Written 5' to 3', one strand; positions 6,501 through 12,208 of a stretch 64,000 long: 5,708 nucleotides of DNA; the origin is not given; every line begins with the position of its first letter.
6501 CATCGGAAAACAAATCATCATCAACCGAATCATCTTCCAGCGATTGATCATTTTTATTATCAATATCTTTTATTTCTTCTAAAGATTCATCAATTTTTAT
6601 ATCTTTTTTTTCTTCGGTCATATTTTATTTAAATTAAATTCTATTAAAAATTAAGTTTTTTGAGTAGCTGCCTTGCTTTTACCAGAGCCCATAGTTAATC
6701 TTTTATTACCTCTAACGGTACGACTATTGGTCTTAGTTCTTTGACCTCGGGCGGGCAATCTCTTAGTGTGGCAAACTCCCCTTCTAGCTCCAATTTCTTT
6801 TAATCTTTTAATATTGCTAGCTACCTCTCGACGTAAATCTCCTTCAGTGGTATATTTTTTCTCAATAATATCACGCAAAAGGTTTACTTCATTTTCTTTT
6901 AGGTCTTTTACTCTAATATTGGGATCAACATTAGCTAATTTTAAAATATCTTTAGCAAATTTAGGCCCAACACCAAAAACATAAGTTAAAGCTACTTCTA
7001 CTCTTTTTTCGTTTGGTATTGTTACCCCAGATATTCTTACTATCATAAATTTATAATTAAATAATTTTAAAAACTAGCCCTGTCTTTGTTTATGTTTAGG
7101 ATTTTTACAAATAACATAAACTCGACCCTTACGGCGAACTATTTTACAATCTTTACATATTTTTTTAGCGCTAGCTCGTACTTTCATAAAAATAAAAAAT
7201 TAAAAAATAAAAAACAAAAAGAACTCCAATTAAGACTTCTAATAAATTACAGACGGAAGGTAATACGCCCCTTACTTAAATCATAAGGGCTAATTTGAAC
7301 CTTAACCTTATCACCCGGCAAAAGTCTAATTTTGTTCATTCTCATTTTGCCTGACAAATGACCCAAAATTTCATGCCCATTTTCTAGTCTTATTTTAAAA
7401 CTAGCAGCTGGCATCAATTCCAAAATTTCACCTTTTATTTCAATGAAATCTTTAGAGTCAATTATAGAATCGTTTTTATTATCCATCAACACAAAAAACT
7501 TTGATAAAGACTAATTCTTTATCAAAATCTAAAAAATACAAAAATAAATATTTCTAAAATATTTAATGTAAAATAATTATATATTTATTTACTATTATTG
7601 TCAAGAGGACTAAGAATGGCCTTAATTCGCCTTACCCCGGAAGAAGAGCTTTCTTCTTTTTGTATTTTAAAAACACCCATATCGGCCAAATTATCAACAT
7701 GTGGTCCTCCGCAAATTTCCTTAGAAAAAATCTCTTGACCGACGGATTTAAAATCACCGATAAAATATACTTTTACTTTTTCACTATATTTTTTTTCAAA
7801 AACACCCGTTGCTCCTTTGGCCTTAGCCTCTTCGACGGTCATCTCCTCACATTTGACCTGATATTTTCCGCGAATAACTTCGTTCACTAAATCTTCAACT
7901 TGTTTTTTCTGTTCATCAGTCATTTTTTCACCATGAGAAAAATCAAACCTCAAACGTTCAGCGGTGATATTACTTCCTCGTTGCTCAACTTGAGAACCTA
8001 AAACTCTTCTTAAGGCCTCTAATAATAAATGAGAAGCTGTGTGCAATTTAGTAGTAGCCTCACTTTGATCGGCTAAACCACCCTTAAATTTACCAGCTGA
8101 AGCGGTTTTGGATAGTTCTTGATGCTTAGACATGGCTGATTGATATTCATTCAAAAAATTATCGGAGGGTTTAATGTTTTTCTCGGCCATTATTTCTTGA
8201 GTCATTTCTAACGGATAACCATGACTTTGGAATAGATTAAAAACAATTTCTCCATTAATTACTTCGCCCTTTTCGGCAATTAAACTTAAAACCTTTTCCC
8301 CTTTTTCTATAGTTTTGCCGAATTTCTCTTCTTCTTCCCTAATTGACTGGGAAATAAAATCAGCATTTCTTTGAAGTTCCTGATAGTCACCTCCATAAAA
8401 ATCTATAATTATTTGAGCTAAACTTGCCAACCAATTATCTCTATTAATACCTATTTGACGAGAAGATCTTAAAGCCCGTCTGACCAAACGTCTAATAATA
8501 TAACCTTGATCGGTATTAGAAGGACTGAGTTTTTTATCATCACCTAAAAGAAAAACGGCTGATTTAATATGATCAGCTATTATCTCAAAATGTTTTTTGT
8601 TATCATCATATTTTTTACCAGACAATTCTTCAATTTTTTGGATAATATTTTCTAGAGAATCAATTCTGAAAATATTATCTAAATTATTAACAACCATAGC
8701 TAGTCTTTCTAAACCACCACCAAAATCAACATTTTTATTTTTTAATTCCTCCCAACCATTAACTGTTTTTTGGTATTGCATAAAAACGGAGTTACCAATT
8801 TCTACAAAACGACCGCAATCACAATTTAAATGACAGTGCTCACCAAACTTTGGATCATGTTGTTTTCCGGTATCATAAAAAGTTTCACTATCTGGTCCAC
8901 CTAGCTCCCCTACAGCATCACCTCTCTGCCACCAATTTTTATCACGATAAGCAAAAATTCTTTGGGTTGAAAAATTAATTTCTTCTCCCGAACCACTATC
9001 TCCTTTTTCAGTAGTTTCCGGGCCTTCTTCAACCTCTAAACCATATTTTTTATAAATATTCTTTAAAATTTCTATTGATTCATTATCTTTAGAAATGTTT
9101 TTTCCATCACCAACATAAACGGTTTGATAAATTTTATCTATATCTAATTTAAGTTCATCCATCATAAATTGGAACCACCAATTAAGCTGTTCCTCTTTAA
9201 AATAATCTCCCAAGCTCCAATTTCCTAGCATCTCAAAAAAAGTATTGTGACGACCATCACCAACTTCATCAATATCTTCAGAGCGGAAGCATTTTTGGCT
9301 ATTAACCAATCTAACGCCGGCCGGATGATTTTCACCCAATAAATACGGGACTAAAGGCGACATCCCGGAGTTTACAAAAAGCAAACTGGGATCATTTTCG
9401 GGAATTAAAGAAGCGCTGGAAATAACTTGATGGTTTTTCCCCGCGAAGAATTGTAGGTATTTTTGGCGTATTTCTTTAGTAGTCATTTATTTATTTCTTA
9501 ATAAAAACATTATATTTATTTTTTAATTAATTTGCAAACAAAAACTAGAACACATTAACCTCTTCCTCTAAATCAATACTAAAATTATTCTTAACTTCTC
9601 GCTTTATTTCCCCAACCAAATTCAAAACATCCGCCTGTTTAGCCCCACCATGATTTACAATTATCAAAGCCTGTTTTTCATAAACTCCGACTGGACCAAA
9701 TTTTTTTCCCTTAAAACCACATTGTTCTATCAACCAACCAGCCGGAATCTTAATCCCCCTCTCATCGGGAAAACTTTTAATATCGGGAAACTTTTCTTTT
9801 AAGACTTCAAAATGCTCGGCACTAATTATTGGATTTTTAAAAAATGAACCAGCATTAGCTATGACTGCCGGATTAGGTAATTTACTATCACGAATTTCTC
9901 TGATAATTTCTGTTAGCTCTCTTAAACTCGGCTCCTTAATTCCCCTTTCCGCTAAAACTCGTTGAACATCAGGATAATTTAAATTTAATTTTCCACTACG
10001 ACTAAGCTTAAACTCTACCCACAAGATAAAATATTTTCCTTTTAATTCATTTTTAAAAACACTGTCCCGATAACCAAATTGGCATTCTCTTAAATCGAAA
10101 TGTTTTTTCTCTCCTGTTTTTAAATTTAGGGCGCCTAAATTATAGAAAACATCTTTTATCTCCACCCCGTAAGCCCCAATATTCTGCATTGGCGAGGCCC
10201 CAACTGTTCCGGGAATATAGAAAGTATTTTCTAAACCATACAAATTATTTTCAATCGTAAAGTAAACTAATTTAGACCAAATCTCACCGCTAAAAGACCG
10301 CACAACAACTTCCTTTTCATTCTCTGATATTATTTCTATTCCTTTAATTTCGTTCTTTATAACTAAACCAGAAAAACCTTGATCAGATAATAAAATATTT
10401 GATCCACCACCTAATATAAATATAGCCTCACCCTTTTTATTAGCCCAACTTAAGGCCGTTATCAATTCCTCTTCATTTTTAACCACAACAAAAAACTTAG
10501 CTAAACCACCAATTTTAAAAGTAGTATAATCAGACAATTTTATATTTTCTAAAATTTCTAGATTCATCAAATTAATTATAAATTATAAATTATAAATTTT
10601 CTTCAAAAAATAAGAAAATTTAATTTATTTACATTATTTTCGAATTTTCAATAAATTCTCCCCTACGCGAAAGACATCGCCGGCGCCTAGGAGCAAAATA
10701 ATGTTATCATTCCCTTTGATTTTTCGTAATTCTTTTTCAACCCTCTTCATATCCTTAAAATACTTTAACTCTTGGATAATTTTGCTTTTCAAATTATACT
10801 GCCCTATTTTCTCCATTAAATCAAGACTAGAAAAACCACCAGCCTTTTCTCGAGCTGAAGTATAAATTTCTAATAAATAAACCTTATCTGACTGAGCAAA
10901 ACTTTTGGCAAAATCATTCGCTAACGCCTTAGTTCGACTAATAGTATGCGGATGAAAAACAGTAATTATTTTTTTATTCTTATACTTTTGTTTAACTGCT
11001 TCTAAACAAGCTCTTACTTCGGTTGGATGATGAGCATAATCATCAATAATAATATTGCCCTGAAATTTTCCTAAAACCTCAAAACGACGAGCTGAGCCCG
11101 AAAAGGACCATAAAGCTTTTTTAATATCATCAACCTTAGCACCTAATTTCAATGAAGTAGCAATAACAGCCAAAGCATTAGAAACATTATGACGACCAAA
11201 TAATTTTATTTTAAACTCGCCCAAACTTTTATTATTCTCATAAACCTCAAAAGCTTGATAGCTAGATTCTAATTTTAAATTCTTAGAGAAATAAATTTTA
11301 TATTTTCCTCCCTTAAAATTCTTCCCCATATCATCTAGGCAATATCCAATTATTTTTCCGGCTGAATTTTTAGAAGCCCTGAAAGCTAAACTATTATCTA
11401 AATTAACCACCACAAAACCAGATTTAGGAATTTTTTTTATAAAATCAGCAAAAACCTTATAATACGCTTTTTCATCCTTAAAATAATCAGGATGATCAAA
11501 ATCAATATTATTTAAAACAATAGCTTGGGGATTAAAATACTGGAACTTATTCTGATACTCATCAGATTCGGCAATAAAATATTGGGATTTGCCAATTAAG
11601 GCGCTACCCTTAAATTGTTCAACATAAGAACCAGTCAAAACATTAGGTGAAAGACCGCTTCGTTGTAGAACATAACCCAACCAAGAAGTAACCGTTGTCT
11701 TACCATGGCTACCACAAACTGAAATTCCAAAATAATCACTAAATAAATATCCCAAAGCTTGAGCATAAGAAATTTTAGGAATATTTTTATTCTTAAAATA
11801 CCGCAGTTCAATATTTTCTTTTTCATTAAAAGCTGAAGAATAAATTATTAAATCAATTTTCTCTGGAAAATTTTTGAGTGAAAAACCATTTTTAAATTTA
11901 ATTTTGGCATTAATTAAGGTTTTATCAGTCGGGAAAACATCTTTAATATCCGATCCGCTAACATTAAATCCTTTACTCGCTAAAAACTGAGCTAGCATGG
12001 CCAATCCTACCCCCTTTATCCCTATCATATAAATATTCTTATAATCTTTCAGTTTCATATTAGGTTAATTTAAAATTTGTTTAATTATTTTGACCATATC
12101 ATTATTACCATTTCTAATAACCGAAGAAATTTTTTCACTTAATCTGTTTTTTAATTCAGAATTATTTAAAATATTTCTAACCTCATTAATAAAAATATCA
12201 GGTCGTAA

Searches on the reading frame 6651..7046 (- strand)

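Call 48: search_protein_families(library=pfam, proteins=[window:6651-7046:-], max_evalue=0.00001)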
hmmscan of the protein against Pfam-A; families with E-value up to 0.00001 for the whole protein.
window:6651-7046:- (131 aa): 1 family
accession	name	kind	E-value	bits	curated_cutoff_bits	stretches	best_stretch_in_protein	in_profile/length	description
PF00416.27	Ribosomal_S13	-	1.4e-27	97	31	1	4-110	1-128/128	Ribosomal protein S13/S18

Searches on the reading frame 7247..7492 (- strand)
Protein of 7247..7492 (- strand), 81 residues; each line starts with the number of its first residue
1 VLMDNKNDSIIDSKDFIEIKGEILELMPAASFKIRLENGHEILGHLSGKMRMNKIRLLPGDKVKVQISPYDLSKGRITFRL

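Call 52: search_protein_families(library=pfam, proteins=[window:7247-7492:-], max_evalue=0.00001)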
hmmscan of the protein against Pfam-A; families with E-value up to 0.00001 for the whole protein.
window:7247-7492:- (81 aa): 1 family
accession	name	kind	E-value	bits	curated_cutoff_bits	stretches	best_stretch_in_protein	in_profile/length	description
PF01176.25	eIF-1a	-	3.5e-23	81.4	30.2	1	17-80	1-64/64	Translation initiation factor 1A / IF-1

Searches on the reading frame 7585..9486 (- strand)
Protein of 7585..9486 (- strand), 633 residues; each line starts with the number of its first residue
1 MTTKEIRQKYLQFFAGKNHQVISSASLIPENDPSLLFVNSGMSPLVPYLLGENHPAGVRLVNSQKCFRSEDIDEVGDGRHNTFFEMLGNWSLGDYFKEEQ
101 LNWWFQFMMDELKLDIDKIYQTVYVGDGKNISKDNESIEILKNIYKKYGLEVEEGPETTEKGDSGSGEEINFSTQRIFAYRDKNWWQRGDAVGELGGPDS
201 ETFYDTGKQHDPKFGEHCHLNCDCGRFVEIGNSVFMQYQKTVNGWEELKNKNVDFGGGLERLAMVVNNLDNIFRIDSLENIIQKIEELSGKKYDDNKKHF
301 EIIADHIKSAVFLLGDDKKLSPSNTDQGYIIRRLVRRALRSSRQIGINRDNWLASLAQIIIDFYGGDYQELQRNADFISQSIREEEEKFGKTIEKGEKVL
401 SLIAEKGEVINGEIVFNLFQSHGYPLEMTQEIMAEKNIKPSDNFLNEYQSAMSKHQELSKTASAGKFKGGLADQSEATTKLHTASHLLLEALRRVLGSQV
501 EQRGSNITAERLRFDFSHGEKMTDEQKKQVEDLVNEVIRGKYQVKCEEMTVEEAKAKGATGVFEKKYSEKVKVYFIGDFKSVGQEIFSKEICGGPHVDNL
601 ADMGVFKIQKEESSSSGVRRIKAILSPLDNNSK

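Call 48: search_protein_families(library=pfam, proteins=[window:7585-9486:-], max_evalue=0.00001)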
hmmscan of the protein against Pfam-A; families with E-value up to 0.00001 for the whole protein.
window:7585-9486:- (633 aa): 2 families
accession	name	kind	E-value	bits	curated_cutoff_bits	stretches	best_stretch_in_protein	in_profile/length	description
PF01411.24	tRNA-synt_2c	-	2.3e-111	373.5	30.3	1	5-486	1-453/552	tRNA synthetases class II (A)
PF07973.19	tRNA_SAD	-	3.2e-14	53.1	24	1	571-621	1-43/44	Threonyl and Alanyl tRNA synthetase second additional domain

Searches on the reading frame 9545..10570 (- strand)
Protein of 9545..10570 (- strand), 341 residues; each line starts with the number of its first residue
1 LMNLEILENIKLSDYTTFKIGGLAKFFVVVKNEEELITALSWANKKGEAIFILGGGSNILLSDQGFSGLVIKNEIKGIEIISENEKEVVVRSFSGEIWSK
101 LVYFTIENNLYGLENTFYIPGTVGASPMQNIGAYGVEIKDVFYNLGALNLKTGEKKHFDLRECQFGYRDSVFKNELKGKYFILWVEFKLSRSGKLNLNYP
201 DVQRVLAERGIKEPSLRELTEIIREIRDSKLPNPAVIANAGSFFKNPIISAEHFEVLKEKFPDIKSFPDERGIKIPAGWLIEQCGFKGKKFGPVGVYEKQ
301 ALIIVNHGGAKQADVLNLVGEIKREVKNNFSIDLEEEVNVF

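Call 48: search_protein_families(library=pfam, proteins=[window:9545-10570:-], max_evalue=0.00001)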
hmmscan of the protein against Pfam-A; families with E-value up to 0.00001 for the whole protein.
window:9545-10570:- (341 aa): 2 families
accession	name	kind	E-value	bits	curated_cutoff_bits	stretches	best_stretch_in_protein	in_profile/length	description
PF02873.21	MurB_C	-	1.1e-28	99.7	27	1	220-340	3-98/99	UDP-N-acetylenolpyruvoylglucosamine reductase, C-terminal domain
PF01565.28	FAD_binding_4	-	1.5e-21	77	26.4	1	25-147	2-128/139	FAD binding domain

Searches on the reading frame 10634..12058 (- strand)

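Call 48: search_protein_families(library=pfam, proteins=[window:10634-12058:-], max_evalue=0.00001)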
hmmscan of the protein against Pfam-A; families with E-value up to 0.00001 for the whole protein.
window:10634-12058:- (474 aa): 3 families
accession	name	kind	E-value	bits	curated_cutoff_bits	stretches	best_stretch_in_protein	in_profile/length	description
PF08245.18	Mur_ligase_M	-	5.1e-24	85.8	24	1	114-301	1-199/200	Mur ligase middle domain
PF02875.26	Mur_ligase_C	-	1.2e-18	68.6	28.4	1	324-460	1-127/127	Mur ligase, glutamate ligase domain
PF01225.30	Mur_ligase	-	5.8e-17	62.3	21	1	9-108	2-93/95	Mur ligase family, catalytic domain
